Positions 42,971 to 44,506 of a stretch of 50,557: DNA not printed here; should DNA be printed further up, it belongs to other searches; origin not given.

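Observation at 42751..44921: AT-rich island carrying a MetRS-like class I aaRS paralog with degraded HIGH/KMSKS motifs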

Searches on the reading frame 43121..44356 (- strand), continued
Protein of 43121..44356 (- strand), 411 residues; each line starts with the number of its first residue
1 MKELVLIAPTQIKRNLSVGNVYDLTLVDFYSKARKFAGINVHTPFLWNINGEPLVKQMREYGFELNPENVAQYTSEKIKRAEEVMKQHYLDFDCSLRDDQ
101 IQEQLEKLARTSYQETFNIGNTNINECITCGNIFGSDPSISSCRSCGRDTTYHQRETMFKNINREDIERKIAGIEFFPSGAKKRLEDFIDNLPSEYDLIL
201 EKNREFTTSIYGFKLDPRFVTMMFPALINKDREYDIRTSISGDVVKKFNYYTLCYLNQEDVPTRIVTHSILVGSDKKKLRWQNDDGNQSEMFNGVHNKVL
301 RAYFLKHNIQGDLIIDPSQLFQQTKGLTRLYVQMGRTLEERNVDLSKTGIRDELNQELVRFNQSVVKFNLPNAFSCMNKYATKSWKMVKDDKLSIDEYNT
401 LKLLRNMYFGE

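Call 20: search_protein_representatives(alignment_id=A1)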
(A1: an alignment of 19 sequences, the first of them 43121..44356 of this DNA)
Query: 19 sequences, 414 profile positions. Proteins with E-value up to 0.001 (for the whole library): 88; up to 1e-10: 41; up to 1e-30: 29. The best 88 are listed.
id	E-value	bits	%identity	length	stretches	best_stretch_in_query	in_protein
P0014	1.2e-185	633.9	-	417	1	3-414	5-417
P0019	7.7e-156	535.7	-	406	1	6-413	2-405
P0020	9.1e-129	446.5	-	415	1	5-414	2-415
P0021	2.4e-119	415.5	-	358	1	3-348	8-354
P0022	1.8e-117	409.3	-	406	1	6-413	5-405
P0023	6.7e-115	400.8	-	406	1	6-413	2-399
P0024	1.4e-113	396.4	-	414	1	4-414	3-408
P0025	4.2e-112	391.6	-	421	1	6-413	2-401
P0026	2.8e-107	375.7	-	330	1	82-404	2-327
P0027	7.8e-106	370.9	-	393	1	10-413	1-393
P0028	5.5e-105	368.2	-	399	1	10-414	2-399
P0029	1.5e-102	360.1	-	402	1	6-413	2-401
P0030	3.9e-101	355.5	-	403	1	7-414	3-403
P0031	1.8e-99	350.0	-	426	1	6-412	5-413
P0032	9.5e-95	334.4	-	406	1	6-413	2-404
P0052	2.0e-14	69.8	-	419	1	5-375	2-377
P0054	1.6e-12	63.6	-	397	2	7-106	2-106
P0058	6.1e-11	58.4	-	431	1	6-384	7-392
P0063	2.2e-10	56.5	-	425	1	10-258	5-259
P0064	2.4e-10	56.4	-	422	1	12-411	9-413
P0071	4.1e-08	49.1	-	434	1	7-386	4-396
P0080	3.7e-06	42.6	-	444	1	1-384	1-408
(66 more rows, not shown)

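Call 21: predict_structure(alignment_id=A1)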
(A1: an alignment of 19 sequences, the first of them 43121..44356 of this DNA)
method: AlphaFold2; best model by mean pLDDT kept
length: 411 residues; sequences in the alignment: 19
mean_pLDDT: 91.2   pTM: 0.90
mean pLDDT of the five models: 91.2, 90.7, 90.7, 90.3, 90.0
residues with pLDDT >= 90: 293; 70-90: 105; 50-70: 13; < 50: 0
segments of 3 or more residues with pLDDT < 50: none
pLDDT, mean of each block of 10 residues (from residue 1): 92 85 95 97 92 86 90 93 93 92 92 93 94 87 92 95 95 94 92 93 86 90 90 90 78 93 93 85 64 86 91 87 93 97 96 98 96 98 96 98 97 78
secondary structure, 60 per line:
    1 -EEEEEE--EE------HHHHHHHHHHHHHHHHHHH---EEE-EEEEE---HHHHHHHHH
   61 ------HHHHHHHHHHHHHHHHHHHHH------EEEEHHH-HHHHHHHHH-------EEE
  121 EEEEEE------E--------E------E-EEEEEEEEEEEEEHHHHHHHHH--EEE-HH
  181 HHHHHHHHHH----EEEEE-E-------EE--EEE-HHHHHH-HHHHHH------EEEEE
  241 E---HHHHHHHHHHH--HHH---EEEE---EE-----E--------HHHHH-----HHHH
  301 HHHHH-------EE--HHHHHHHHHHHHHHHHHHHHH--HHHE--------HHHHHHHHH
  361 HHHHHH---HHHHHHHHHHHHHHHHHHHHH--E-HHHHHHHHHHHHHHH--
elements in order: E2-7 H18-36 E40-42 E44-48 H52-60 H67-87 E94-97 H102-110 E118-126 E151-163 H164-172 E175-177 H179-190 E195-199 E213-215 H217-222 H224-229 E236-241 H245-255 E264-267 H287-291 H297-305 H317-337 H352-366 H370-390 H395-409
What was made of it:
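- On Canonical MetRS / class Ia aminoacyl-tRNA synthetase: The protein is 411 aa, with only four helices after residue 317 (call 21).
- Fold: AF2 pLDDT 91.2 and pTM 0.90 (call 21). Only four helices remain of the anticodon-binding domain (call 21).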

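Call 24: search_protein_families(library=pfam, proteins=[L005:409-1164:+, L005:2442-3116:+, L005:3117-3743:+, L005:4258-5325:+, L005:2-352:+, L001:9260-10609:+, L003:9256-9966:+, L004:9235-9948:+], max_evalue=0.1)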
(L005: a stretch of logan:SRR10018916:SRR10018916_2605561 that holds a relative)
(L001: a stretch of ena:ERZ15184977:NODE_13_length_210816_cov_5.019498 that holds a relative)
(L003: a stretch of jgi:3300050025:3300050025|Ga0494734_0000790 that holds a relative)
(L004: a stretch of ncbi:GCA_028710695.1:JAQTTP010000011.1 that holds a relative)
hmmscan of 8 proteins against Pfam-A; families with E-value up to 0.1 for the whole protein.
L005:409-1164:+ (251 aa): 4 families
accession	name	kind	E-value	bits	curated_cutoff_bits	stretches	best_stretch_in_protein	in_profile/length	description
PF18765.7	Polbeta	-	2e-08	34.7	26.9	1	18-100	1-80/93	Polymerase beta, Nucleotidyltransferase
PF01909.29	NTP_transf_2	-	6.2e-06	27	21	1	17-74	1-60/93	Nucleotidyltransferase domain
PF22600.2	MTPAP-like_central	-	0.0046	17.5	27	1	7-63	16-70/139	Poly(A) RNA polymerase, mitochondrial-like, central palm domain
PF10184.16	DUF2358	-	0.046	14.4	24.3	0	111-179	18-86/113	Uncharacterized conserved protein (DUF2358)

L005:2442-3116:+ (224 aa): 6 families
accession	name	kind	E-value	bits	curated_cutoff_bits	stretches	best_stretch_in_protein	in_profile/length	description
PF02129.25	Peptidase_S15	-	0.00032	20.9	23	1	33-113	47-119/262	X-Pro dipeptidyl-peptidase (S15 family)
PF12146.15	Hydrolase_4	-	0.0026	17.5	27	1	10-150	4-138/239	Serine aminopeptidase, S33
PF10230.15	LIDHydrolase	-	0.0047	17.1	27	0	18-122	10-121/262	Lipid-droplet associated hydrolase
PF03959.19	FSH1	-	0.019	15.1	21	1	170-209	160-201/211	Serine hydrolase (FSH1)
PF00561.26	Abhydrolase_1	-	0.062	13.4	25.8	0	13-105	3-84/245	alpha/beta hydrolase fold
PF12697.13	Abhydrolase_6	-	0.095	13.8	26.3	0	90-145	66-111/217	Alpha/beta hydrolase family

L005:3117-3743:+ (208 aa): 1 family
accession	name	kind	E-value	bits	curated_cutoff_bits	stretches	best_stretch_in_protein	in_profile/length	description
PF00596.27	Aldolase_II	-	4.3e-45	154.3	22.2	1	8-178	3-182/183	Class II Aldolase and Adducin N-terminal domain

L005:4258-5325:+ (355 aa): 1 family
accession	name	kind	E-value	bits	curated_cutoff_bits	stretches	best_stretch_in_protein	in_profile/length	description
PF18581.7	SYCP2_ARLD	-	0.022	15.1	27.8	0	24-74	68-117/175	Synaptonemal complex 2 armadillo-repeat-like domain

L005:2-352:+ (116 aa): 1 family
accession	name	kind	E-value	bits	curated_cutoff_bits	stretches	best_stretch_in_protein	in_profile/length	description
PF07340.17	Herpes_IE1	-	0.073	12.7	27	0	40-102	249-305/382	Cytomegalovirus IE1 protein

L001:9260-10609:+ (449 aa): 6 families
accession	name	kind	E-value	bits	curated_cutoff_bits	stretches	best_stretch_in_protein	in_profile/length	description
PF00596.27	Aldolase_II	-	2e-43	148.8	22.2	1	243-413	3-182/183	Class II Aldolase and Adducin N-terminal domain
PF03959.19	FSH1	-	0.0013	18.9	21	1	77-219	82-200/211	Serine hydrolase (FSH1)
PF00561.26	Abhydrolase_1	-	0.032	14.3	25.8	0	170-223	194-243/245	alpha/beta hydrolase fold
PF10230.15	LIDHydrolase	-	0.037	14.2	27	0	176-214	215-253/262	Lipid-droplet associated hydrolase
PF01738.24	DLH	-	0.072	13.1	21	0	178-212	141-175/217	Dienelactone hydrolase family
PF02230.22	Abhydrolase_2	-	0.093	13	23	0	179-211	155-187/217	Phospholipase/Carboxylesterase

L003:9256-9966:+ (236 aa): 1 family
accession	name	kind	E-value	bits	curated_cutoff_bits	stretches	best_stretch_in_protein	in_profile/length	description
PF12146.15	Hydrolase_4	-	0.00027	20.8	27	1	20-164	3-139/239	Serine aminopeptidase, S33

L004:9235-9948:+ (237 aa): 4 families
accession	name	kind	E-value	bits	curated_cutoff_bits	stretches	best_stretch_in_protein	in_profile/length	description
PF12146.15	Hydrolase_4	-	4.6e-08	33.1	27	1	20-168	3-148/239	Serine aminopeptidase, S33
PF12697.13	Abhydrolase_6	-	1.1e-05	26.6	26.3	1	24-154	1-109/217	Alpha/beta hydrolase family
PF00561.26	Abhydrolase_1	-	0.00034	20.8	25.8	1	24-175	3-146/245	alpha/beta hydrolase fold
PF02129.25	Peptidase_S15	-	0.019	15.1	23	1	42-120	46-114/262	X-Pro dipeptidyl-peptidase (S15 family)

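Call 25: fold_search(model_id=the predicted structure, library=pdb)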
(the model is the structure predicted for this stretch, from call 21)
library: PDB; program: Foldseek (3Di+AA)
matches with E <= 10: 642; with E <= 0.001: 238
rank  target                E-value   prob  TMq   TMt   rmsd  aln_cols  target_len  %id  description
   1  7wpi                  1.4e-17  1.00  0.68  0.55   7.6       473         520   13  Methionyl-tRNA synthetase from Staphylococcus aureus complexed with a phenylbenzimidazole inhibitor (released 2022-04-27)
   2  1pfu                  5.5e-17  1.00  0.63  0.50   8.1       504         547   11  METHIONYL-TRNA SYNTHETASE FROM ESCHERICHIA COLI COMPLEXED WITH METHIONINE PHOSPHINATE (released 2004-02-17)
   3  7wpl                  8.1e-17  1.00  0.67  0.55   7.6       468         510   14  Methionyl-tRNA synthetase from Staphylococcus aureus complexed with ATP (released 2022-04-27)
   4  6swx                  9.5e-17  1.00  0.64  0.52   7.4       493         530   14  Leishmania major methionyl-tRNA synthetase in complex with an allosteric inhibitor (released 2020-08-05)
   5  7wpx                  1.0e-16  1.00  0.67  0.54   7.9       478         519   14  Methionyl-tRNA synthetase from Staphylococcus aureus complexed with a fragment and ATP (released 2022-04-27)
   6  5k0s_A                1.2e-16  1.00  0.67  0.57   6.8       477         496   12  Crystal structure of methionyl-tRNA synthetase MetRS from Brucella melitensis in complex with inhibitor Chem 1312 (released 2016-05-25)
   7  7wpm                  1.6e-16  1.00  0.67  0.55   7.4       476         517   14  Methionyl-tRNA synthetase from Staphylococcus aureus complexed with a fragment and ATP (released 2022-04-27)
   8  4qrd                  1.6e-16  1.00  0.65  0.53   7.8       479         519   14  Structure of Methionyl-tRNA Synthetase in complex with N-(1H-benzimidazol-2-ylmethyl)-N'-(2,4-dichlorophenyl)-6-(morphol (released 2015-07-29)
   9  3kfl                  1.8e-16  1.00  0.66  0.53   7.3       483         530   15  Leishmania major methionyl-tRNA synthetase in complex with methionyladenylate and pyrophosphate (released 2010-10-27)
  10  7wq0                  2.5e-16  1.00  0.66  0.54   7.8       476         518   15  Methionyl-tRNA synthetase from Staphylococcus aureus complexed with a fragment and ATP (released 2022-04-27)
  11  1pfw                  2.5e-16  1.00  0.63  0.49   8.3       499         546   12  METHIONYL-TRNA SYNTHETASE FROM ESCHERICHIA COLI COMPLEXED WITH TRIFLUOROMETHIONINE (released 2004-02-17)
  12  4py2_B                4.3e-16  1.00  0.69  0.59   6.4       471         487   12  Crystal structure of methionyl-tRNA synthetase MetRS from Brucella melitensis in complex with inhibitor 1-{3-[(3,5-DIC (released 2015-04-15)
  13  7wpj                  4.3e-16  1.00  0.65  0.55   7.6       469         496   13  Methionyl-tRNA synthetase from Staphylococcus aureus (released 2022-04-27)
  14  4py2_A                5.1e-16  1.00  0.67  0.57   7.0       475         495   13  Crystal structure of methionyl-tRNA synthetase MetRS from Brucella melitensis in complex with inhibitor 1-{3-[(3,5-DIC (released 2015-04-15)
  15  5urb_A                5.7e-16  1.00  0.67  0.53   7.3       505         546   12  Crystal Structure of Methionyl-tRNA synthetase (MetRS) from Acinetobacter baumannii with bound L-Methionine (released 2017-02-22)
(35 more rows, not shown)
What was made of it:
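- On Canonical MetRS / class Ia aminoacyl-tRNA synthetase: Foldseek TM normalised to MetRS is 0.5-0.6 (call 25).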

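Call 31: find_encoding_contigs(protein=P0001, flank=10000, max_places=6)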
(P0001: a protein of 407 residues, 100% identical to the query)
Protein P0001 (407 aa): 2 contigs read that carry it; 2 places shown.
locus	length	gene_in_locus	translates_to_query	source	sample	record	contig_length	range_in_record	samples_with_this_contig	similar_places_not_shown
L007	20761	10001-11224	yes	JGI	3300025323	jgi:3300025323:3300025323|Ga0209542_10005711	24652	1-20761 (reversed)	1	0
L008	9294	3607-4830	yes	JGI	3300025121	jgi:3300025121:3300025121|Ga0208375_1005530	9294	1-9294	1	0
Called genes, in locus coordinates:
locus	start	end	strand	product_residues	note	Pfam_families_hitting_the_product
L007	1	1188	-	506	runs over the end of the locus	PF01935:DUF87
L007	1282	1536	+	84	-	PF01247:Ribosomal_L35Ae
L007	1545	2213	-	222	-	-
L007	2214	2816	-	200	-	-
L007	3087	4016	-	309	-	-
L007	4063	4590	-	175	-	-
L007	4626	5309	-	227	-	-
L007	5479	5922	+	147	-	PF01090:Ribosomal_S19e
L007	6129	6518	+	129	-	PF01198:Ribosomal_L31e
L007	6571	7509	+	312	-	PF08068:DKCLD, PF21238:Pus10_C (weak), PF01509:TruB_N, PF16198:TruB_C_2, PF01472:PUA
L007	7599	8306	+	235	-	-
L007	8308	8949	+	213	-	PF00596:Aldolase_II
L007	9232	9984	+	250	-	PF01909:NTP_transf_2 (weak), PF18765:Polbeta (weak)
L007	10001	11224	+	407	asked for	-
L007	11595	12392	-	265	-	-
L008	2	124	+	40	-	?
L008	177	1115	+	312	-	PF08068:DKCLD, PF21238:Pus10_C, PF01509:TruB_N, PF16198:TruB_C_2, PF01472:PUA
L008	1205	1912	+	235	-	-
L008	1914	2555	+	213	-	PF00596:Aldolase_II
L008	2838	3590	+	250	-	PF01909:NTP_transf_2 (weak), PF18765:Polbeta (weak)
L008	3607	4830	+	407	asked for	-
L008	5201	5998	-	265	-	-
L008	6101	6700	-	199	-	PF00149:Metallophos, PF12850:Metallophos_2, PF14582:Metallophos_3 (faint)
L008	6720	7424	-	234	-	PF01015:Ribosomal_S3Ae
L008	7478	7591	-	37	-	-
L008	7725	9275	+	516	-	PF03074:GCS (faint), PF04107:GCS2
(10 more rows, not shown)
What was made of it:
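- A simple deletion would remove cbf5 and the ribosomal protein genes seen next to the cassette (call 31).
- Tried and rejected: I rejected it because it would remove cbf5 and ribosomal protein genes (call 31).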

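Call 35: find_related_loci(query=A1, collection=genome_contigs, flank=8000)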
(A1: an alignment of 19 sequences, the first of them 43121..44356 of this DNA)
Query A1 (411 aa) in genome_contigs; peptide patterns used: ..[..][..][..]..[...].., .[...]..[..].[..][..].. (x = any residue, [..] = any of these).
119 stretches matched a pattern; 2 encode a relative of the query (tblastn E <= 1e-3); 2 distinct loci.
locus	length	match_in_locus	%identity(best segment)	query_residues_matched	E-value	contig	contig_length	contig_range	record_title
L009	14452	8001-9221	49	3-411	1e-135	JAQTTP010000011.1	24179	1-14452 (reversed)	MAG: Candidatus ainarchaeum sp. isolate STB_43 NODE_4551_length_24179_cov_4.671088_Sandtown_B, whole genome shotgun sequ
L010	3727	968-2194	47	3-410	8e-137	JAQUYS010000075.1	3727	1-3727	MAG: Candidatus Nanoarchaeia archaeon isolate STD2_242 NODE_118263_length_3727_cov_4.914444_Sandtown_D2, whole genome sh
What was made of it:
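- On Genomic island / horizontally acquired cassette: Found in only 2 of 185,579 species representatives (call 35).
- The gene is patchy: found in 2 of 185,579 species representatives (call 35).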

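Call 36: find_related_loci(query=A1, collection=metagenome_contigs, flank=8000)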
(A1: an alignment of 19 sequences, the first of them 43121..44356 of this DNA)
Query A1 (411 aa) in metagenome_contigs; peptide patterns used: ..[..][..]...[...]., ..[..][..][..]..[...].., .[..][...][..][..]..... (x = any residue, [..] = any of these).
600 stretches matched a pattern (row limit reached: there are more); 5 encode a relative of the query (tblastn E <= 1e-3); 5 distinct loci.
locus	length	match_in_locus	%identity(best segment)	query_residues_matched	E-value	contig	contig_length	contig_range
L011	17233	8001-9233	100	1-411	0e+0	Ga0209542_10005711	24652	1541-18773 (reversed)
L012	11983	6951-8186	57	3-411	2e-162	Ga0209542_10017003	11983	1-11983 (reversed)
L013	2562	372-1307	37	3-316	1e-79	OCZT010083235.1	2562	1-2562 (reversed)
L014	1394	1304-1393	67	1-30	1e-7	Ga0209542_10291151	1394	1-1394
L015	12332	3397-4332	40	3-316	2e-83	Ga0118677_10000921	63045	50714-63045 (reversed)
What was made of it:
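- Tried and rejected: The GTDB genome scan found only two loci (call 35) and the metagenome scan only five (call 36).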

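Call 37: find_encoding_contigs(protein=P0005, flank=8000, max_places=3)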
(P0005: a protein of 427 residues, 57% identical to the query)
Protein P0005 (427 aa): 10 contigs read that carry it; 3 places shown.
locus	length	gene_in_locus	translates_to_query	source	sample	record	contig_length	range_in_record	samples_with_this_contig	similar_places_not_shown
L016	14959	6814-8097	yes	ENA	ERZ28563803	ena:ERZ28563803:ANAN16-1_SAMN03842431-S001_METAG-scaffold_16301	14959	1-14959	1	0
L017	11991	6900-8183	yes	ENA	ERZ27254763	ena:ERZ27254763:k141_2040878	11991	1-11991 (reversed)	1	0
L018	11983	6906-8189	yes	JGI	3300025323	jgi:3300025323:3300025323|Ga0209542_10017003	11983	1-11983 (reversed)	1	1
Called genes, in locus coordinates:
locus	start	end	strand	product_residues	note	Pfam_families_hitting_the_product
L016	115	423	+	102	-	-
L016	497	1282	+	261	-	-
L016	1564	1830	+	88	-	PF02697:VAPB_antitox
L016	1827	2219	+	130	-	PF01850:PIN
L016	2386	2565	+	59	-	-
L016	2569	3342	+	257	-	PF18765:Polbeta, PF01909:NTP_transf_2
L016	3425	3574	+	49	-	-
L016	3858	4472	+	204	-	PF00406:ADK, PF13207:AAA_17, PF05191:ADK_lid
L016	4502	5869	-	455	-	PF02934:GatB_N, PF02637:GatB_Yqey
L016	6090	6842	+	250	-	-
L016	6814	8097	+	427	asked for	-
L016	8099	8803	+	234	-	-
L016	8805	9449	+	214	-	PF00596:Aldolase_II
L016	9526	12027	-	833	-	PF17900:Peptidase_M1_N, PF01433:Peptidase_M1, PF11838:ERAP1_C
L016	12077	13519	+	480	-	PF00587:tRNA-synt_2b, PF03129:HGTP_anticodon, PF09180:ProRS-C_1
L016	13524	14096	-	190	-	PF22600:MTPAP-like_central (faint), PF01909:NTP_transf_2, PF18765:Polbeta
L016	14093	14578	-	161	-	-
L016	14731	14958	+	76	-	?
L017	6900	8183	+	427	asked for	-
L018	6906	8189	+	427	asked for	-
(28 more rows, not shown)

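Call 38: find_encoding_contigs(protein=P0017, flank=8000, max_places=2)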
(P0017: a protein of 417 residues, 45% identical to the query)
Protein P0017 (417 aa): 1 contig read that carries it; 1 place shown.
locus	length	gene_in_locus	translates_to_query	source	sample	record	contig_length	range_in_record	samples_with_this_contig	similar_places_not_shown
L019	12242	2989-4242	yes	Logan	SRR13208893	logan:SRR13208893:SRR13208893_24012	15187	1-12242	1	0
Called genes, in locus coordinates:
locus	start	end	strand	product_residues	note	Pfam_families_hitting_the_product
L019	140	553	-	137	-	-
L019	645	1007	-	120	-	PF01588:tRNA_bind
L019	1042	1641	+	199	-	PF13489:Methyltransf_23, PF13847:Methyltransf_31, PF08241:Methyltransf_11, PF08242:Methyltransf_12 (weak), PF13649:Methyltransf_25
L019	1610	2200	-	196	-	PF13521:AAA_28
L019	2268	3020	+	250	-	-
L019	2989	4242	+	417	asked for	-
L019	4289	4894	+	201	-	PF00596:Aldolase_II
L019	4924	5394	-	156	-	-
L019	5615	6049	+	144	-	-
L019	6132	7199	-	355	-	PF00226:DnaJ, PF01556:DnaJ_C, PF00684:DnaJ_CXXCXGXG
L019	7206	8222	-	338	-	-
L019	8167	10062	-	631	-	PF00012:HSP70, PF06723:MreB_Mbl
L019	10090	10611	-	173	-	PF01025:GrpE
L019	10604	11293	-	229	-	PF01628:HrcA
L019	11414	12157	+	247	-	-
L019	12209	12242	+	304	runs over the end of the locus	PF01544:CorA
